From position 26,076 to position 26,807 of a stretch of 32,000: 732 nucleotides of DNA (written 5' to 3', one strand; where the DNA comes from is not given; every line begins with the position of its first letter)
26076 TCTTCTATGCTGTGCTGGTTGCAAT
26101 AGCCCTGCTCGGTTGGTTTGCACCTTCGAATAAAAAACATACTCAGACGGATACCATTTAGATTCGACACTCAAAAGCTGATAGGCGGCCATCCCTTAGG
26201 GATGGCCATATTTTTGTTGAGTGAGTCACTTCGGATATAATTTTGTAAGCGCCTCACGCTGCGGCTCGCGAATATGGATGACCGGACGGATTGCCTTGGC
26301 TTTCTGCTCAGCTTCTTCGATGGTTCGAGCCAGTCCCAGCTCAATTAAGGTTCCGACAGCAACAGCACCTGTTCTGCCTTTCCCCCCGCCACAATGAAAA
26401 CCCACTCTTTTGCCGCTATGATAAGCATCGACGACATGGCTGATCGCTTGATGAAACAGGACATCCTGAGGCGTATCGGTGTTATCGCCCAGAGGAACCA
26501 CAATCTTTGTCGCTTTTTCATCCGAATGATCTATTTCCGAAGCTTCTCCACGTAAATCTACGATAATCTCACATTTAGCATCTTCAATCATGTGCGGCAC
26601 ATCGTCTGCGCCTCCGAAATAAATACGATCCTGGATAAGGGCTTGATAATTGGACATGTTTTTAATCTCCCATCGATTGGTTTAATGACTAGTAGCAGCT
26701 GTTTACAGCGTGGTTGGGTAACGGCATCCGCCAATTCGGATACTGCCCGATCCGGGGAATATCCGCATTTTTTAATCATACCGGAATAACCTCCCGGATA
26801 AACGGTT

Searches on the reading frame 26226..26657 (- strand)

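Call 41: search_protein_families(library=pfam, proteins=[window:26226-26657:-], max_evalue=0.0001)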
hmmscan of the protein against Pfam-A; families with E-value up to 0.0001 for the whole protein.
window:26226-26657:- (143 aa): 3 families
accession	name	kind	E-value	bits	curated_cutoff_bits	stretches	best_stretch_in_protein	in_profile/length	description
PF00782.25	DSPc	-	1.6e-07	31.6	33.5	1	12-137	1-127/133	Dual specificity phosphatase, catalytic domain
PF22784.1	PTP-SAK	-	1.3e-06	28.9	27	1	50-119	56-125/153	Swiss Army Knife protein, DSP-PTPase phosphatase domain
PF22785.1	Tc-R-P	-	5.1e-06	27.4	27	1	24-107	19-104/106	Polymorphic toxin system, DSP-PTPase phosphatase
